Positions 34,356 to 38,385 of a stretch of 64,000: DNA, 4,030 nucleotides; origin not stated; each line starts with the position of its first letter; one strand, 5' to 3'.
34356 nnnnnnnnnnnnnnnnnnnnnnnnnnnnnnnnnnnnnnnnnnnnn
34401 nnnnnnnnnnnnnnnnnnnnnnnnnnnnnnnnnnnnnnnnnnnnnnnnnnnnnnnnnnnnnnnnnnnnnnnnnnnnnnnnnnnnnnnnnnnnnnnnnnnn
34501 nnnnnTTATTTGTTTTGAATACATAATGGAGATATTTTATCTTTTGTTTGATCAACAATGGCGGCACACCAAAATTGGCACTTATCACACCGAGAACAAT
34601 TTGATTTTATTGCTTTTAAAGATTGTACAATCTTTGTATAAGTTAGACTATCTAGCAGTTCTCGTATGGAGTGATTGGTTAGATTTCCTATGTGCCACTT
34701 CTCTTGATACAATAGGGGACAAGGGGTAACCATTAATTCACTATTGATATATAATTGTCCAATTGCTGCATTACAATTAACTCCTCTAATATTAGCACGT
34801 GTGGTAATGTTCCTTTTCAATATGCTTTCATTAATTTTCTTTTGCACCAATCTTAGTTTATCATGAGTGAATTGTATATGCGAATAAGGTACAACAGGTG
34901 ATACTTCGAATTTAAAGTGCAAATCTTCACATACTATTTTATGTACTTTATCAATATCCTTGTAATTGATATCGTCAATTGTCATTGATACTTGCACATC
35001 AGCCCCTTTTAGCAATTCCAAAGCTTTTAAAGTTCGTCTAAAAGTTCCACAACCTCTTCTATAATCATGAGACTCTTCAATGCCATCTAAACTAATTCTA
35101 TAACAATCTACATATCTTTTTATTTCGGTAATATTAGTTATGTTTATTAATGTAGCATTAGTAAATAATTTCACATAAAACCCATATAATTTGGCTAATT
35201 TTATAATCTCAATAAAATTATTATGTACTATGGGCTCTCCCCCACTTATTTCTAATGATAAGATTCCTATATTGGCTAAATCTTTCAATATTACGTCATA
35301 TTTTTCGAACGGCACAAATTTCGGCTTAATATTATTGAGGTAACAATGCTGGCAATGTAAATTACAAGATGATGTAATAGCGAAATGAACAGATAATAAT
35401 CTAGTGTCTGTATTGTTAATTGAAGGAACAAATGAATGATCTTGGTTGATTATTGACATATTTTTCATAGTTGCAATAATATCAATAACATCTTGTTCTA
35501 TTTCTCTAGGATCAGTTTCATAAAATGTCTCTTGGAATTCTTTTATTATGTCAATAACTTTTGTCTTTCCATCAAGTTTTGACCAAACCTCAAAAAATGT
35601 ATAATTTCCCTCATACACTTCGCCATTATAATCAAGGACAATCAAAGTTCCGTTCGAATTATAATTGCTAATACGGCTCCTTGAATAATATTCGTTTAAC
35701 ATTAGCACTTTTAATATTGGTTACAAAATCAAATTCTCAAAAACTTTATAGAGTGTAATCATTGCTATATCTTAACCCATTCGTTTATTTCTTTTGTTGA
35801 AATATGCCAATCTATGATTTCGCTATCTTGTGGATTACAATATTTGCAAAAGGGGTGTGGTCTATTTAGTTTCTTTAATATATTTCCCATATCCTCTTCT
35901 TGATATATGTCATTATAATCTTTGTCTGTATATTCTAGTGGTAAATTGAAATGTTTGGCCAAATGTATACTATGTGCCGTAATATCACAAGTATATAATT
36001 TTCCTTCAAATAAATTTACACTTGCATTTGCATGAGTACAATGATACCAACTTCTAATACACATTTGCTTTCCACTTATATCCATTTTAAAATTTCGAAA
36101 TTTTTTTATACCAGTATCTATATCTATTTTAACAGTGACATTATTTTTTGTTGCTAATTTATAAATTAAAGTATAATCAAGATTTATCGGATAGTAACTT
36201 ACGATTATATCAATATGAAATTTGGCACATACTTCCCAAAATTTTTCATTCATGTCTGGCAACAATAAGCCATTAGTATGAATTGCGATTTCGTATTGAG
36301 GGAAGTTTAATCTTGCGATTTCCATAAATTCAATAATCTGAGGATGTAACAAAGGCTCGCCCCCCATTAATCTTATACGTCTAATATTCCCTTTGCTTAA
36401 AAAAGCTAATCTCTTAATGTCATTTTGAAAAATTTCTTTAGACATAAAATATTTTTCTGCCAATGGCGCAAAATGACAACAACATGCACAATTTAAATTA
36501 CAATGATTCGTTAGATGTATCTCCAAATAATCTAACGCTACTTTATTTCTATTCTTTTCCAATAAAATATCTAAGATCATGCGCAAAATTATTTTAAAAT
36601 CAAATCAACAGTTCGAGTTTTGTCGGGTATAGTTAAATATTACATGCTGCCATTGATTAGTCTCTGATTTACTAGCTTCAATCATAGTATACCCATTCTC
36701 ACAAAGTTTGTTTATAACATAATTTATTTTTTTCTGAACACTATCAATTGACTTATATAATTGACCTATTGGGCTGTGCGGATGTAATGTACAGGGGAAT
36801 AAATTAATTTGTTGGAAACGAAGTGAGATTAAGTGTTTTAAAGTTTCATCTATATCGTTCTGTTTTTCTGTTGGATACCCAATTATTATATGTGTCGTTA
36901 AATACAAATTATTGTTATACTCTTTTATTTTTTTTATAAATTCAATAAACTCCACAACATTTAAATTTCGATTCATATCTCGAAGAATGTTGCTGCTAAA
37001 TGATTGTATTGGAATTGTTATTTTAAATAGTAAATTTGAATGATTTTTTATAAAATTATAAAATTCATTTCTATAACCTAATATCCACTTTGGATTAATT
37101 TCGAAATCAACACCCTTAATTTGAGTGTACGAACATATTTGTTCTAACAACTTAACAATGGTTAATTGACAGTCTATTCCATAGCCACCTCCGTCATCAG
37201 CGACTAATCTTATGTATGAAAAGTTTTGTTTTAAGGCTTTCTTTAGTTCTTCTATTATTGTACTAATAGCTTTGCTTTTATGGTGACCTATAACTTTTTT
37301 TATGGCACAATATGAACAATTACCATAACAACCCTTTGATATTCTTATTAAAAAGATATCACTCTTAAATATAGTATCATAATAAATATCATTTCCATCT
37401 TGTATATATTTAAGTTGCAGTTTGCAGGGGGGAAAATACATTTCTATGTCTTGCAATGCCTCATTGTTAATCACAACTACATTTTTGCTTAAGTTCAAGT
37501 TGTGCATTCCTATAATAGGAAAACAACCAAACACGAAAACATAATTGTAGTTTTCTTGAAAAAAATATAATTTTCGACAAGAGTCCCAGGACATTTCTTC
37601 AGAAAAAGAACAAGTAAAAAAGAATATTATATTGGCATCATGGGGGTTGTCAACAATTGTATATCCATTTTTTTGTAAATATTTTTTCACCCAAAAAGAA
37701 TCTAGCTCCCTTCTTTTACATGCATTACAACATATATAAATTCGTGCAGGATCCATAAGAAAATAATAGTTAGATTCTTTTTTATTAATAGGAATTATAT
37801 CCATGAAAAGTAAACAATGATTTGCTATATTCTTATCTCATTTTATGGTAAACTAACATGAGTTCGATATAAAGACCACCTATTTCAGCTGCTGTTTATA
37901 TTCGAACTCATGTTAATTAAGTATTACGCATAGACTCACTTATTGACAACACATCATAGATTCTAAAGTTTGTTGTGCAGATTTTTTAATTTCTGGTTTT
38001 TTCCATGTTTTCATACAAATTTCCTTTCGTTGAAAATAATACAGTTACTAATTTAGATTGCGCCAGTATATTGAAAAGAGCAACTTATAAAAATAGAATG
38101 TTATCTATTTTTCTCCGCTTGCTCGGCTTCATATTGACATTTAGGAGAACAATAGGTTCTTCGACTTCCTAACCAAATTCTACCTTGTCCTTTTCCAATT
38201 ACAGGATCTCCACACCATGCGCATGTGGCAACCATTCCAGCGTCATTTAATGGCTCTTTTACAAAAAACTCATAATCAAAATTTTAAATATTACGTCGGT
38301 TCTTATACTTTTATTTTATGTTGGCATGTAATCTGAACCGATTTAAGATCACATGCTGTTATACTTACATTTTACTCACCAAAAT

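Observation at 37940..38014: Unannotated 24-aa ORF with a PqqA-like WKKP leader and a C-terminal Cys-Cys-Gln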

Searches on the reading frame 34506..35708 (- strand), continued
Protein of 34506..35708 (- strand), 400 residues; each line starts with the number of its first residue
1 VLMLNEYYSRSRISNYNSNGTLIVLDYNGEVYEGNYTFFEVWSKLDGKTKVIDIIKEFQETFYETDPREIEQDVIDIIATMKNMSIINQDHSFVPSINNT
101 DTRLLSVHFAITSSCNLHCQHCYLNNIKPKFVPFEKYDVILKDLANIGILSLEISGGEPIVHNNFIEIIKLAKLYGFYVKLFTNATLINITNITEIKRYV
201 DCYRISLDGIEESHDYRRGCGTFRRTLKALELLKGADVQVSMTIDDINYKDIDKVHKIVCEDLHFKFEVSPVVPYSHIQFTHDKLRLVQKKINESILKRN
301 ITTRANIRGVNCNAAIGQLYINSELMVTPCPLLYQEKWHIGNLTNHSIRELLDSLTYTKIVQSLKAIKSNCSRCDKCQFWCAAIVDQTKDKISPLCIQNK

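Call 45: search_solved_structures(query=window:34506-35708:-, max_evalue=0.001)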
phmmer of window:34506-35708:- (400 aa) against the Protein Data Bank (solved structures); distinct sequences matched with E-value up to 0.001: 11.
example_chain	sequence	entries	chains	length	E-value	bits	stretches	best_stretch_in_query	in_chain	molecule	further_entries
6efn_A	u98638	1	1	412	7.8e-13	51.7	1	105-255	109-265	Sporulation killing factor maturation protein SkfB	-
4k37_A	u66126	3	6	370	1.8e-08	37.3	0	112-267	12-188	Anaerobic sulfatase-maturating enzyme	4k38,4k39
4k36_A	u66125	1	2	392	2.2e-08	37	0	112-267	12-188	Anaerobic sulfatase-maturating enzyme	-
7tol_A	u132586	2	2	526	7.5e-08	35.3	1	99-223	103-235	glycerol dibiphytanyl glycerol tetraether - macrocyclic archaeol synthase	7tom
7vob_C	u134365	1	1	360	2e-07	33.8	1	106-270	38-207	Cytosylglucuronate decarboxylase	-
7voc_C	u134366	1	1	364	2.1e-07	33.8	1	106-270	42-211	Cytosylglucuronate decarboxylase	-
5vsl_A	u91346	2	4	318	7.9e-05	25.3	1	102-225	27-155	Radical S-adenosyl methionine domain-containing protein 2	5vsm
6q2p_A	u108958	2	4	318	7.9e-05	25.3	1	102-225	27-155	Radical S-adenosyl methionine domain-containing protein 2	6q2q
7n7h_A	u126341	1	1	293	0.00036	23.1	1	105-215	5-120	VIPERIN-LIKE ENZYME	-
9dfu_A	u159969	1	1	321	0.00063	22.3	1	105-226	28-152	Radical SAM core domain-containing protein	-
9dfn_A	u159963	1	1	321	0.00065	22.3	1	105-226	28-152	Radical SAM core domain-containing protein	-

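Call 74: predict_structure(alignment_id=A1)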
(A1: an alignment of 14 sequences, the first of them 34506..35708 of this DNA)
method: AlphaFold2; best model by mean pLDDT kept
length: 400 residues; sequences in the alignment: 14
mean_pLDDT: 84.4   pTM: 0.86
mean pLDDT of the five models: 84.4, 84.3, 84.0, 77.5, 77.4
residues with pLDDT >= 90: 230; 70-90: 101; 50-70: 47; < 50: 22
segments of 3 or more residues with pLDDT < 50: 301-312, 373-378, 397-400
pLDDT, mean of each block of 10 residues (from residue 1): 87 95 93 94 95 95 86 96 92 89 90 80 71 96 95 92 95 96 93 96 94 89 95 94 85 92 87 61 73 67 37 67 92 83 95 93 77 49 68 54
secondary structure, 60 per line:
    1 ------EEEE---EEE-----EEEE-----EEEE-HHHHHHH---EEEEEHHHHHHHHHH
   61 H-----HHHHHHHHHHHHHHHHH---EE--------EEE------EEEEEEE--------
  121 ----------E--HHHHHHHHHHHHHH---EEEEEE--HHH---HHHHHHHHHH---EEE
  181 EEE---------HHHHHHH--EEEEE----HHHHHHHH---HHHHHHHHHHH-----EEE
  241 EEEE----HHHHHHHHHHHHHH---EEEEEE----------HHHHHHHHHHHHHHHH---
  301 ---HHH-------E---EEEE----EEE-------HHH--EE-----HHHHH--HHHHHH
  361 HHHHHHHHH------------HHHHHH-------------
elements in order: E7-10 E14-16 E22-25 E31-34 H36-42 E46-50 H51-61 H67-83 E97-99 E106-112 H134-147 E151-156 H165-174 E178-183 H193-199 E202-206 H211-218 H222-232 E238-244 H249-262 E266-271 H282-297 E318-321 E326-328 H348-352 H355-369 H382-387

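Call 78: fold_search(model_id=the predicted structure, library=pdb)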
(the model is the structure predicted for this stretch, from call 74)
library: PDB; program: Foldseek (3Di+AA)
matches with E <= 10: 1574; with E <= 0.001: 97
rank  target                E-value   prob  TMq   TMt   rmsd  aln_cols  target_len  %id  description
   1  5v1s_A                1.4e-16  1.00  0.61  0.58   8.6       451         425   17  Crystal structure of Streptococcus suis SuiB bound to S-adenosylmethionine (released 2017-08-30)
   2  5v1q_B                2.2e-16  1.00  0.57  0.53   8.7       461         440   16  Crystal structure of Streptococcus suis SuiB (released 2017-08-30)
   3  5wgg_A                2.2e-16  1.00  0.53  0.49  16.6       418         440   21  Structural Insights into Thioether Bond Formation in the Biosynthesis of Sactipeptides (released 2017-07-26)
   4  5v1s_B                3.6e-16  1.00  0.58  0.55   8.8       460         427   17  Crystal structure of Streptococcus suis SuiB bound to S-adenosylmethionine (released 2017-08-30)
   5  5v1q_A                6.2e-16  1.00  0.58  0.55   9.0       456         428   18  Crystal structure of Streptococcus suis SuiB (released 2017-08-30)
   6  5why_A                1.7e-15  1.00  0.54  0.52  16.7       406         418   20  Structural Insights into Thioether Bond Formation in the Biosynthesis of Sactipeptides (released 2017-07-26)
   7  6efn                  1.9e-15  1.00  0.55  0.57   7.6       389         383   18  Structure of a RiPP maturase, SkfB (released 2018-10-24)
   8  5v1t_A                4.7e-15  1.00  0.60  0.56   9.0       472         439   17  Crystal structure of Streptococcus suis SuiB bound to precursor peptide SuiA (released 2017-08-30)
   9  5why_B                4.7e-15  1.00  0.55  0.52  17.5       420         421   19  Structural Insights into Thioether Bond Formation in the Biosynthesis of Sactipeptides (released 2017-07-26)
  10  4k36_A                6.4e-13  1.00  0.59  0.61   4.4       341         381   20  His6 tagged anSMEcpe with bound AdoMet (released 2013-05-08)
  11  4k36_B                1.0e-12  1.00  0.57  0.62   4.5       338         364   20  His6 tagged anSMEcpe with bound AdoMet (released 2013-05-08)
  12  4k39_A                1.3e-12  1.00  0.57  0.62   4.8       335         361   20  Native anSMEcpe with bound AdoMet and Cp18Cys peptide (released 2013-05-08)
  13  4k38_A                1.3e-12  1.00  0.56  0.60   5.1       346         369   20  Native anSMEcpe with bound AdoMet and Kp18Cys peptide (released 2013-05-08)
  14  4k38_B                1.5e-12  1.00  0.55  0.60   4.8       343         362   20  Native anSMEcpe with bound AdoMet and Kp18Cys peptide (released 2013-05-08)
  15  8vpo                  3.2e-12  1.00  0.47  0.42  15.2       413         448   16  X-Ray Crystal Structure of TigE from Paramaledivibacter caminithermalis (released 2024-02-07)
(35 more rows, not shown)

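Call 109: search_protein_representatives(alignment_id=A1)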
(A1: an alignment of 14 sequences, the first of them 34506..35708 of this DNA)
Query: 14 sequences, 399 profile positions. Proteins with E-value up to 0.001 (for the whole library): 80136; up to 1e-10: 27145; up to 1e-30: 464. The best 150 are listed.
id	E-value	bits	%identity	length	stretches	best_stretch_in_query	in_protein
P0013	1.9e-184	629.5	-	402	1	4-398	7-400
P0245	6.1e-112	390.7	-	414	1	3-388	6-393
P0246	1.7e-61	224.6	-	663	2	95-374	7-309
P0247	2.0e-59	217.8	-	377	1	61-396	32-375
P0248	7.4e-55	202.8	-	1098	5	106-374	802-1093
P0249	1.3e-51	192.1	-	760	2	101-396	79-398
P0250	1.6e-50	188.5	-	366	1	85-387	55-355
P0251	7.9e-50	186.2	-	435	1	40-383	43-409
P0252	1.0e-49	185.9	-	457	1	44-377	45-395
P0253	2.6e-49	184.5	-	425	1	40-385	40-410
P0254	7.4e-49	183.0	-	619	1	94-395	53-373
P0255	7.4e-48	179.7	-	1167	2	108-377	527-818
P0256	1.8e-47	178.4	-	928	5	104-296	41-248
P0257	4.5e-47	177.1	-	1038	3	104-254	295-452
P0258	5.5e-47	176.8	-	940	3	107-375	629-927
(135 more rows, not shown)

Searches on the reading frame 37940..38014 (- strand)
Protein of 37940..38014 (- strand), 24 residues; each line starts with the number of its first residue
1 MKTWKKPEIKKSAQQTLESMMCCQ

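Call 6: search_protein_families(library=pfam, proteins=[window:37940-38014:-], max_evalue=0.01)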
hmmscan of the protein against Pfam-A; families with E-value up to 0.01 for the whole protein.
window:37940-38014:- (24 aa): 0 families

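Call 7: search_protein_families(library=ncbifam, proteins=[window:37940-38014:-], max_evalue=0.1)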
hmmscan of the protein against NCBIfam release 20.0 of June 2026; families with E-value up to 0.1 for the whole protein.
window:37940-38014:- (24 aa): 0 families

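Call 44: list_cluster_members(proteins=[window:37940-38014:-, window:36605-37804:-, window:35765-36586:-, P0001, window:33784-34524:-, window:47277-47720:-, window:45243-46160:-, window:43398-45122:-, window:41903-43288:-, window:39219-40640:-])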
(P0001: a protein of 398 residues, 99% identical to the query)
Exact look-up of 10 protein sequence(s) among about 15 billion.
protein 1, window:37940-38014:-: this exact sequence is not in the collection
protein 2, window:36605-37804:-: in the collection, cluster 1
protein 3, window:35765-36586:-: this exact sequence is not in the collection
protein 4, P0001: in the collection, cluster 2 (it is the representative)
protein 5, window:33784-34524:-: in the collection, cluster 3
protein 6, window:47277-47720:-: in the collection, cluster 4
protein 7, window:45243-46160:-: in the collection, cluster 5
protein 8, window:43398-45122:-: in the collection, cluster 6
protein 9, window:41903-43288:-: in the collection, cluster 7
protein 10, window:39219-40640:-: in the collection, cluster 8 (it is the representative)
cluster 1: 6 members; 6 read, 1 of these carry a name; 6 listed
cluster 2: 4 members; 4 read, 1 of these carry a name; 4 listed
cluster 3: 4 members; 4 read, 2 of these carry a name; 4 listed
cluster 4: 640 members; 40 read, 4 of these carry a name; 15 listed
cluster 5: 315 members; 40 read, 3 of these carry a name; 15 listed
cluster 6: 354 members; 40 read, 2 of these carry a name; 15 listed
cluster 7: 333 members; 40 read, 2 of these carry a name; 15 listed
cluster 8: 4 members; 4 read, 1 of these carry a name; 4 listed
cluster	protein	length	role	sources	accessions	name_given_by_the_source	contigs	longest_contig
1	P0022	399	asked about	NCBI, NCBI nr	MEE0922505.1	MAG: radical SAM protein [Paludibacteraceae bacterium] | radical SAM protein [Paludibacteraceae bacterium]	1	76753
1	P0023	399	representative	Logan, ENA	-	-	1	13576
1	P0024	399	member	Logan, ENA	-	-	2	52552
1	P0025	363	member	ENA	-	-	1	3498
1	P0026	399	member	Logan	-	-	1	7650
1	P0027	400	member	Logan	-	-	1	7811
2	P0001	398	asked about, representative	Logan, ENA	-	-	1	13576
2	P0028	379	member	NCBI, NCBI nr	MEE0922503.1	MAG: PqqD family peptide modification chaperone [Paludibacteraceae bacterium] | PqqD family peptide modification chaperone [Paludibacteraceae bacterium]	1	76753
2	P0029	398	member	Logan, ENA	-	-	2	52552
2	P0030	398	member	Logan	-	-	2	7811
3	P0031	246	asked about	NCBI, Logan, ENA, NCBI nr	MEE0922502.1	MAG: hypothetical protein U0L47_08430 [Paludibacteraceae bacterium] | hypothetical protein [Paludibacteraceae bacterium]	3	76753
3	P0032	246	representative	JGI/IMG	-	purine-nucleoside phosphorylase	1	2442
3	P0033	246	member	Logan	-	-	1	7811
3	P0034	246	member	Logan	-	-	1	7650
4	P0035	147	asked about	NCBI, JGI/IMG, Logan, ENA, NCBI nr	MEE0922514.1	MAG: 50S ribosomal protein L9 [Paludibacteraceae bacterium] | 50S ribosomal protein L9 [Paludibacteraceae bacterium]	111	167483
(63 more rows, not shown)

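Call 52: search_protein_families(library=pfam, alignment_id=A2, max_evalue=10)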
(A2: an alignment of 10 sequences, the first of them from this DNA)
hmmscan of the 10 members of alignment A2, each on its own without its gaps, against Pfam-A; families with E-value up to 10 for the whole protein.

A. member 1, seq(24 aa): 0 families

B. families by the number of members that match (of 10 scanned): 1 family
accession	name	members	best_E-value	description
PF21411.2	Rap1_C_Sp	1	0.1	S. pombe DNA-binding protein Rap1, C-terminal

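Call 53: search_protein_families(library=ncbifam, alignment_id=A2, max_evalue=10)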
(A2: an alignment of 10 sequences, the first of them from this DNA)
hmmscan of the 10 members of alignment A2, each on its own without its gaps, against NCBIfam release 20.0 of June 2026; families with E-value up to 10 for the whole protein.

A. member 1, seq(24 aa): 0 families

B. families by the number of members that match (of 10 scanned): 0 families

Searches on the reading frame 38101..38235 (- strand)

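Call 6: search_protein_families(library=pfam, proteins=[window:38101-38235:-], max_evalue=0.01)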
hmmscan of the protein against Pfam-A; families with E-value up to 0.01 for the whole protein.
window:38101-38235:- (44 aa): 1 family
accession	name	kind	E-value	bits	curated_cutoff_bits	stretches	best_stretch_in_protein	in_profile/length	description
PF24273.1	TRASH_HVO_1752_C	-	0.0032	18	27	1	4-36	3-35/47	HVO_1752, C-terminal TRASH domain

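Call 7: search_protein_families(library=ncbifam, proteins=[window:38101-38235:-], max_evalue=0.1)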
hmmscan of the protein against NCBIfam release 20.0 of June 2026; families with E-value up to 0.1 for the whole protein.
window:38101-38235:- (44 aa): 1 family
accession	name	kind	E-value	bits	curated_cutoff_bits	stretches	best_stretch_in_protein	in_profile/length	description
NF034186.3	PRK14891.1-1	equivalog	0.0026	17.6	73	1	3-42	2-43/51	50S ribosomal protein L24e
